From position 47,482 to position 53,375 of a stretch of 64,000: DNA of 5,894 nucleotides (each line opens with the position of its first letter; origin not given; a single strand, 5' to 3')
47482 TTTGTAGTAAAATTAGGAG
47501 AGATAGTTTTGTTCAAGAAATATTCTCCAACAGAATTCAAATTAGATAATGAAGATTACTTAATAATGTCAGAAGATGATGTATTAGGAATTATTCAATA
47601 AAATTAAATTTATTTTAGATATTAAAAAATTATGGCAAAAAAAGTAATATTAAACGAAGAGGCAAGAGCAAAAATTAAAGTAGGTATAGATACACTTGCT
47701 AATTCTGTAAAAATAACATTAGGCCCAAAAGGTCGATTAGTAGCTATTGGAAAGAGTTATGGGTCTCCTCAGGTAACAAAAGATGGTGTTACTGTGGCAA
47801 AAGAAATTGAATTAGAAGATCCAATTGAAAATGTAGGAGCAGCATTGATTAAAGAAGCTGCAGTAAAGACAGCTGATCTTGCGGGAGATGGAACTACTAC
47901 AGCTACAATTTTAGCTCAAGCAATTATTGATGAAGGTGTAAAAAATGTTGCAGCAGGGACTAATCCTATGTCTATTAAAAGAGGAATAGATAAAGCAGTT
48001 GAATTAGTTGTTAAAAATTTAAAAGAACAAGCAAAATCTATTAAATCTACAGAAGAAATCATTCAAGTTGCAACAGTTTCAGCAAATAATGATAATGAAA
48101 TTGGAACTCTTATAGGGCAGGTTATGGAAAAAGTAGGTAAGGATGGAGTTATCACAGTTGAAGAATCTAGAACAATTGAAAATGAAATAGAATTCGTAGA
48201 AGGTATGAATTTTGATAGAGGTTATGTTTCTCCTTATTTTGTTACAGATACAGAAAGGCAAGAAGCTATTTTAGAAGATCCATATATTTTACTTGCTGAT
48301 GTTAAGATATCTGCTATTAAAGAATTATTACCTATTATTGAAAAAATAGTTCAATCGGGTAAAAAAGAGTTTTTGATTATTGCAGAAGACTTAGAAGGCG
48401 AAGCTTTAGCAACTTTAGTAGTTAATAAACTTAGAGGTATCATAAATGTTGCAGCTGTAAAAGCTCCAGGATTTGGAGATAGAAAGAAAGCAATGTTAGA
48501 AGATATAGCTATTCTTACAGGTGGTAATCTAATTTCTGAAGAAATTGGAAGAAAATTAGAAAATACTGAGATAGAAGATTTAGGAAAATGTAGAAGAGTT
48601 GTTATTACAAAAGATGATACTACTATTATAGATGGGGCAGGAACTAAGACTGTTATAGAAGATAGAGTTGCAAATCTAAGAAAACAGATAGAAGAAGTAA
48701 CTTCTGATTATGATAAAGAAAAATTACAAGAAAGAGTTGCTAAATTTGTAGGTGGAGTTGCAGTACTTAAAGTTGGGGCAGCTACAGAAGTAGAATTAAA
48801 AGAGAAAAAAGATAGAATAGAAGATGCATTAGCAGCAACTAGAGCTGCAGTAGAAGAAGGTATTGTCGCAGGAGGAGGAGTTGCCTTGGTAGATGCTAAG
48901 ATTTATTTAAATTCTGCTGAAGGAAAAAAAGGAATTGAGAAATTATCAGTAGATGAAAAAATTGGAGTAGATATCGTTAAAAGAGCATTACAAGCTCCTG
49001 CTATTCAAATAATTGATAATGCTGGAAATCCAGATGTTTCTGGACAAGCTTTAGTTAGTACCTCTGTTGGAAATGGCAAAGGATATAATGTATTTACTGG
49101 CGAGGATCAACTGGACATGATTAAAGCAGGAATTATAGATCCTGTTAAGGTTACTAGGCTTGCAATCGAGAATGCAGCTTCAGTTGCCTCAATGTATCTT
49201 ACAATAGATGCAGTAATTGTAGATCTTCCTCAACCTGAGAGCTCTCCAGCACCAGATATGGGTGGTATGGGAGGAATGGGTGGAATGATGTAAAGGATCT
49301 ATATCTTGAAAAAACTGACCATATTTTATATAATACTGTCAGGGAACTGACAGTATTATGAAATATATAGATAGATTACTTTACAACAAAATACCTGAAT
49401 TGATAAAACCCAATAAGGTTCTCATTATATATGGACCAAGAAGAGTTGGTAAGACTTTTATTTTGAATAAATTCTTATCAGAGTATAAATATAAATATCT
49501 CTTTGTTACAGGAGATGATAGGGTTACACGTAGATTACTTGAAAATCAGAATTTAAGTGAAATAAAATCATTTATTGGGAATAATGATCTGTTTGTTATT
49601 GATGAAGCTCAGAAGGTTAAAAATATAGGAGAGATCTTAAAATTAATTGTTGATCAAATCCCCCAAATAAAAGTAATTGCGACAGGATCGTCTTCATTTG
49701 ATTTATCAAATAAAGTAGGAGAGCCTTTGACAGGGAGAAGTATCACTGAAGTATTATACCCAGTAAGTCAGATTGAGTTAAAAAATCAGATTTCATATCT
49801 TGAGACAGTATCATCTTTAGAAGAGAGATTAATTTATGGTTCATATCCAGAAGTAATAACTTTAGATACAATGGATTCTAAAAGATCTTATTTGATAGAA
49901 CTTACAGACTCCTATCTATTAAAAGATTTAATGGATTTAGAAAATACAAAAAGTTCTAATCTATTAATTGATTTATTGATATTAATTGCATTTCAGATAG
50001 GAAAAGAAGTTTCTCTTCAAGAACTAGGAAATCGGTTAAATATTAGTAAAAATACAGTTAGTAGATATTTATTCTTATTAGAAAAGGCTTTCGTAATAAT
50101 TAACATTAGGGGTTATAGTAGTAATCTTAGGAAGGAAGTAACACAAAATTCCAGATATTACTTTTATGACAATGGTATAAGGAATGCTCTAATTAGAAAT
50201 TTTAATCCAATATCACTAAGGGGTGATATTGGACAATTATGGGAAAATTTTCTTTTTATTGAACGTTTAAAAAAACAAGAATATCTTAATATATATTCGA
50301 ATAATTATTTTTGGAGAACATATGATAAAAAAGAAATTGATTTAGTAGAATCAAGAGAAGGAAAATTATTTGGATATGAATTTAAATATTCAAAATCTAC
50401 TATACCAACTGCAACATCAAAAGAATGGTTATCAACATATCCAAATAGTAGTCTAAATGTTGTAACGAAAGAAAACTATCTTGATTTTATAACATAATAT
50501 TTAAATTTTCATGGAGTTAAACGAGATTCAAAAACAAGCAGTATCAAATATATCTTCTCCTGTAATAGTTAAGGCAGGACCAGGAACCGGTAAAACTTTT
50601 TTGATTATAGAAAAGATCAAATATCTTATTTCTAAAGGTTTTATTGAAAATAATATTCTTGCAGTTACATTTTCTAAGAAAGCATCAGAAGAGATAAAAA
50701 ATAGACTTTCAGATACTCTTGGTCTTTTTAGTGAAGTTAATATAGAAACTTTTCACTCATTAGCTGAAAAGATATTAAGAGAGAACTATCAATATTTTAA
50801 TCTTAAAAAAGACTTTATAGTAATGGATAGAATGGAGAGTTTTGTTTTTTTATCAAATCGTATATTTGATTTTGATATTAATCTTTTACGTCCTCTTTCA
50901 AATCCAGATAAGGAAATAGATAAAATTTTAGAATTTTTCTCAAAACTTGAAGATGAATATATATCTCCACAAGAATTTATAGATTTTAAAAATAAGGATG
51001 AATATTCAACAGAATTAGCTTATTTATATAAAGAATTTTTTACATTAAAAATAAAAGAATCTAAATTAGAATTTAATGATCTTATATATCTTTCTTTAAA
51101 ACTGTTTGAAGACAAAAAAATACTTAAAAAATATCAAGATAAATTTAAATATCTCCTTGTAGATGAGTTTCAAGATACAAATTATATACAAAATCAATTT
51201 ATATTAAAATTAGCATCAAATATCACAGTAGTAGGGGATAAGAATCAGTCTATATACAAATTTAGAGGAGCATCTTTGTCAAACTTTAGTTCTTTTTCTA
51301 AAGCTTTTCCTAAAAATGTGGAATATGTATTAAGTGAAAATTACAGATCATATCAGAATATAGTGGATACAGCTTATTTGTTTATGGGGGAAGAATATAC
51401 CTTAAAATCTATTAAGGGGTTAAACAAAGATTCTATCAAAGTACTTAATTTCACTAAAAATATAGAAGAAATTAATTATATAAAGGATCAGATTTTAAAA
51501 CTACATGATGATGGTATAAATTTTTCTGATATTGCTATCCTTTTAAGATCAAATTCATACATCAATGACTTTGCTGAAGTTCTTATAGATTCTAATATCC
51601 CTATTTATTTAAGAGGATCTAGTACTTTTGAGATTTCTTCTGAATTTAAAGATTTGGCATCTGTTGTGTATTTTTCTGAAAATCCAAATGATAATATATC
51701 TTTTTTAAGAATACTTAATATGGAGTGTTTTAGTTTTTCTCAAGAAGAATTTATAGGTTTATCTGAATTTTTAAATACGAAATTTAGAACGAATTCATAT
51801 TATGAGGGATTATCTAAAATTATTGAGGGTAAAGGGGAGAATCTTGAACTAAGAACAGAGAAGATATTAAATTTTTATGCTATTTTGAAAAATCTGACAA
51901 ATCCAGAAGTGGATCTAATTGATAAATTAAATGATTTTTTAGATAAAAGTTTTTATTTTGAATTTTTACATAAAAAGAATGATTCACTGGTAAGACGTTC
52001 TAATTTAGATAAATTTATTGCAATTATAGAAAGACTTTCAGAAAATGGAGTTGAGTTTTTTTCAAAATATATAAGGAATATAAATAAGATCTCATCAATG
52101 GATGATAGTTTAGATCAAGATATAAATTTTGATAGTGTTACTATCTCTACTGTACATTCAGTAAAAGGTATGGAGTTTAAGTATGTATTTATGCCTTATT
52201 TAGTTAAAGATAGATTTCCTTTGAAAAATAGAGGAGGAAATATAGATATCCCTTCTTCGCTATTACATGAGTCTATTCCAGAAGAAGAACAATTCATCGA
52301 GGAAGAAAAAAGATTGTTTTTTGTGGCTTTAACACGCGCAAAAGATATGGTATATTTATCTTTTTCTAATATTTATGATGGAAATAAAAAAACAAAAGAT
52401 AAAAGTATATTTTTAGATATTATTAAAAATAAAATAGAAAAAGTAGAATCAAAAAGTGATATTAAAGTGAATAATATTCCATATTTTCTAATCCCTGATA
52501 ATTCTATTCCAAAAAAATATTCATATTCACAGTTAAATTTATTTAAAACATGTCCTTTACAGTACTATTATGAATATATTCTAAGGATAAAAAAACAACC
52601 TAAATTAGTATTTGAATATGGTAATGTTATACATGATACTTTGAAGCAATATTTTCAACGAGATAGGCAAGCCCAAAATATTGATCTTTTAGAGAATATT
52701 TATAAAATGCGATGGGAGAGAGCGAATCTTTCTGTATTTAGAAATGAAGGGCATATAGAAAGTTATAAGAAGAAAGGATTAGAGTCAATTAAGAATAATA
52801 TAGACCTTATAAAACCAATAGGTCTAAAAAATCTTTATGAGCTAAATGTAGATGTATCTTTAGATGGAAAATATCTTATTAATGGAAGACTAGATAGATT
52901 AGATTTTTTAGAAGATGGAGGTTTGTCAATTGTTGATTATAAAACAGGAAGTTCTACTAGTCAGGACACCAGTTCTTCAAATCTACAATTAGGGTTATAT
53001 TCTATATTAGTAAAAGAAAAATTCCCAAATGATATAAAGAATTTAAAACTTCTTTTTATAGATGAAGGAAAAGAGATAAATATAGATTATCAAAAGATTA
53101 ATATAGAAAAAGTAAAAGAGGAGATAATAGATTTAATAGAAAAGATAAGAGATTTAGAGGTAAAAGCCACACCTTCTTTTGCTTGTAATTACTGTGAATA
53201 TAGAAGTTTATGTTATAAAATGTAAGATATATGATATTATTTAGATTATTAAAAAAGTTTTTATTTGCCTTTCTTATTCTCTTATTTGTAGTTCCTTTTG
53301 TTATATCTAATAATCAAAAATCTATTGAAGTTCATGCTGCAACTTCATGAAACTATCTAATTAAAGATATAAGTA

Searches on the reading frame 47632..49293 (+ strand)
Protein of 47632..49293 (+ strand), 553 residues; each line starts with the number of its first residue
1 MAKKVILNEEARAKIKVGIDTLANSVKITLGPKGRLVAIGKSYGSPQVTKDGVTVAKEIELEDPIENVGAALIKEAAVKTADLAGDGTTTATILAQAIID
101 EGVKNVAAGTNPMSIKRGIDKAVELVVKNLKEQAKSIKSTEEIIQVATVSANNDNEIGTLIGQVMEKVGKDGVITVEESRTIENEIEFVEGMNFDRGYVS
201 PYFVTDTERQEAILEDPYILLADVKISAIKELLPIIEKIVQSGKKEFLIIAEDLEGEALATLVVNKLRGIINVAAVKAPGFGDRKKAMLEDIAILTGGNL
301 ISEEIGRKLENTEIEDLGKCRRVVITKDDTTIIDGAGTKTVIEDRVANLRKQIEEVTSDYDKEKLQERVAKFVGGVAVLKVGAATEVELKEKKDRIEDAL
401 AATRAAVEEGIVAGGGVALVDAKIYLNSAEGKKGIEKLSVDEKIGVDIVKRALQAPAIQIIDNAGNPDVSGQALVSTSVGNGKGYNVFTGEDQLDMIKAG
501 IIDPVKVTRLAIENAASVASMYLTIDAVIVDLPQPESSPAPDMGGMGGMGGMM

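Call 36: search_protein_families(library=ncbifam, proteins=[window:47632-49293:+], max_evalue=0.00001)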
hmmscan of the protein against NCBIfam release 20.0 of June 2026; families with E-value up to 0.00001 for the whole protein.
window:47632-49293:+ (553 aa): 19 families
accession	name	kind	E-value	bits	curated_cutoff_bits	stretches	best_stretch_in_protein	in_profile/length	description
NF000592.1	PRK00013.1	subfamily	6.3e-232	770.7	397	1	2-533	1-524/524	chaperonin GroEL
NF009488.0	PRK12850.1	subfamily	1.1e-229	763.5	475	1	1-549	2-542/544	chaperonin GroEL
TIGR02348.1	GroEL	equivalog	4.8e-228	757.9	582.1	1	2-534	1-525/526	chaperonin GroEL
NF009489.0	PRK12851.1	subfamily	8.3e-225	747.2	464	1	1-542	2-534/541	chaperonin GroEL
NF009487.0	PRK12849.1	subfamily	3.2e-224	745.2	352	1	1-551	1-542/543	chaperonin GroEL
NF010704.0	PRK14104.1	subfamily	8.1e-203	674.6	1041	1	2-552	3-544/546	chaperonin GroEL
NF038369.1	GroEL3_Chlamy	exception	2.7e-71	240.8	600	1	6-518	7-495/506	variant chaperonin GroEL3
NF038370.1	GroEL2_Chlamy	exception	1.6e-51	175.5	600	1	28-525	28-515/533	variant chaperonin GroEL2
NF041082.2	thermosome_alpha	equivalog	3.3e-22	79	450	2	19-178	26-181/519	thermosome subunit alpha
NF041083.2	thermosome_beta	equivalog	2.7e-21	76.1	400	2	19-180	26-183/520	thermosome subunit beta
TIGR02347.1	chap_CCT_zeta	equivalog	2.2e-19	69.4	587.15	2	21-193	27-195/531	T-complex protein 1 subunit zeta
TIGR02339.1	thermosome_arch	subfamily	7.9e-19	67.8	671.1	2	14-151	21-155/521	thermosome subunit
TIGR02345.1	chap_CCT_eta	equivalog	3.6e-16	58.6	669.2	1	20-141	28-144/523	T-complex protein 1 subunit eta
TIGR02343.1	chap_CCT_epsi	equivalog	8.8e-16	57.6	710.5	1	12-176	30-191/532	T-complex protein 1 subunit epsilon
TIGR02342.1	chap_CCT_delta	equivalog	4.1e-15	55.3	695.35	1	16-181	15-176/517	T-complex protein 1 subunit delta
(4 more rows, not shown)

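Call 41: find_homologous_proteins(query=window:47632-49293:+, max_evalue=1e-100)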
Query window:47632-49293:+ (553 aa): 8000 proteins with E <= 1e-100 among 8000 candidates; the best 120 are listed.
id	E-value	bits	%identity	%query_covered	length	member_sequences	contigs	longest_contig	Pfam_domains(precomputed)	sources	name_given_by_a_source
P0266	0.0e+0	1136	100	100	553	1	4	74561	PF00118.30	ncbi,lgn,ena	-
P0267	0.0e+0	1134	100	100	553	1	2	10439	PF00118.30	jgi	jgi:chaperonin GroEL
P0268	0.0e+0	1009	87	98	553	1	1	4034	PF00118.30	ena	-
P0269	2.9e-296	1001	87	98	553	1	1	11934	PF00118.30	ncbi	-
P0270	4.1e-296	1001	87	98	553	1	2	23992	PF00118.30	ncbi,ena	-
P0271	8.1e-296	1000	87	98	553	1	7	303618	PF00118.30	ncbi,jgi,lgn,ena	jgi:chaperonin GroEL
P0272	2.4e-251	853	79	97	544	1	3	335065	PF00118.30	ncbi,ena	-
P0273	3.4e-251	852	79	97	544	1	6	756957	PF00118.30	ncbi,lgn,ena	-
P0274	2.8e-241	820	74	97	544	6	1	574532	PF00118.30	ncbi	ncbi:MAG: chaperonin GroEL [Patescibacteria group bacterium]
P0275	7.1e-241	818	73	97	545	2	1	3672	PF00118.30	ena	-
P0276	5.7e-240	815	73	98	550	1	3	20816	PF00118.30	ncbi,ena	-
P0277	4.4e-239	813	73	97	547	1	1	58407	PF00118.30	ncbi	-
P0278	7.0e-238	809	74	98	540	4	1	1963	PF00118.30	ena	-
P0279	8.0e-237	805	72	100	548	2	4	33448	PF00118.30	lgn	-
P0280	6.9e-235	799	70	99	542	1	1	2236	PF00118.30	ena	-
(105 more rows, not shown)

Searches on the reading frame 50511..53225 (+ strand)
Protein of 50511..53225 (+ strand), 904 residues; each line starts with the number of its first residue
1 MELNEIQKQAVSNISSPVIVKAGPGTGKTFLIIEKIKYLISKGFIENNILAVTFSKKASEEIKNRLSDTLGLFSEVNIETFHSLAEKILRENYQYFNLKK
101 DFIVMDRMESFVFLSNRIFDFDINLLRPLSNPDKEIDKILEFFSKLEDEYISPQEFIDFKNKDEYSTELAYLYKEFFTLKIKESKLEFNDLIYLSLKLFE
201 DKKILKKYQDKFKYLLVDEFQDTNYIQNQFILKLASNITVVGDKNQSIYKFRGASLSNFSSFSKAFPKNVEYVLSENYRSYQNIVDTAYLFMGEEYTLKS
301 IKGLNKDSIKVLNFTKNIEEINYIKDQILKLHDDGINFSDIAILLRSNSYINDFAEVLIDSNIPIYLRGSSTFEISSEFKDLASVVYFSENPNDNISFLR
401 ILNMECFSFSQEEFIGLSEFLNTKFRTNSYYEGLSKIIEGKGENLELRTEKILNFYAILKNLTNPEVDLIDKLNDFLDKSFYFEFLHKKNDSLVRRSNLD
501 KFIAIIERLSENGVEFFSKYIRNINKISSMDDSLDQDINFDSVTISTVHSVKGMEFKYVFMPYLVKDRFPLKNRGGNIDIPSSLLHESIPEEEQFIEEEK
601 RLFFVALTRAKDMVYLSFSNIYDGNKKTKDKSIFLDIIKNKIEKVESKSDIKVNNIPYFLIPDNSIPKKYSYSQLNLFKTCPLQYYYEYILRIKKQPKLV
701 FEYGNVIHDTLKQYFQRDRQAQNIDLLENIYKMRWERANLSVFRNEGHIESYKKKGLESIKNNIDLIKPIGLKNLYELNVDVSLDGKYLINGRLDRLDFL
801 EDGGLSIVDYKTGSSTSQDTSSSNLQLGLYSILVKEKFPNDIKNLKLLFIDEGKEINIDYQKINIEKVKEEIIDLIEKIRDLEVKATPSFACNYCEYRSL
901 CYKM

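Call 36: search_protein_families(library=ncbifam, proteins=[window:50511-53225:+], max_evalue=0.00001)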
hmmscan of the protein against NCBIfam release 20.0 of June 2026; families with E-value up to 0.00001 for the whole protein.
window:50511-53225:+ (904 aa): 16 families
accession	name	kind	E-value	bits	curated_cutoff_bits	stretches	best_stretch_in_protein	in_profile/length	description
TIGR01073.1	pcrA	equivalog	8.1e-95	318.7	911.2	1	2-648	4-642/725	DNA helicase PcrA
TIGR01074.1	rep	equivalog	9.7e-83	278.6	951.45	1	3-639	2-634/668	DNA helicase Rep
NF008743.0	PRK11773.1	equivalog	1.4e-79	268.3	965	1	2-652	9-651/720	DNA helicase II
TIGR01075.1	uvrD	equivalog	2.1e-76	257.7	1144.45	1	2-649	4-643/715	DNA helicase II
NF008172.0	PRK10919.1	equivalog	3.2e-63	214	1168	1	1-616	1-609/673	DNA helicase Rep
TIGR02785.1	addA_Gpos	equivalog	3.3e-42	144.5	707.65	3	172-289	344-478/1234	helicase-exonuclease AddAB subunit AddA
NF008276.0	PRK11054.1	equivalog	2e-39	135.7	543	3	3-91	197-285/684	DNA helicase IV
TIGR00609.1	recB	equivalog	4.9e-37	127.6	696.05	3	169-287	326-450/1175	exodeoxyribonuclease V subunit beta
TIGR02784.1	addA_alphas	equivalog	1.1e-28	100.2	860.75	1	171-271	346-464/1138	double-strand break repair helicase AddA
NF010485.0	PRK13909.1-2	equivalog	8.1e-24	83.9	650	2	168-560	283-628/909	RecB-like helicase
NF010487.0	PRK13909.1-4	equivalog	1.1e-19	70.3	759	2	136-374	251-511/924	RecB-like helicase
TIGR00372.1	cas4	equivalog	1.5e-16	60.8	65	1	782-902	59-179/180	CRISPR-associated protein Cas4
NF008128.0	PRK10876.1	equivalog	2.9e-13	48.4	1697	1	180-288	343-457/1181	exodeoxyribonuclease V subunit beta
NF010484.0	PRK13909.1-1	equivalog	2.8e-12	45.2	1074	1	18-103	8-93/945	RecB-like helicase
TIGR02786.1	addB_alphas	equivalog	1.9e-10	39.5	486.5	1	662-844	744-937/1024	double-strand break repair protein AddB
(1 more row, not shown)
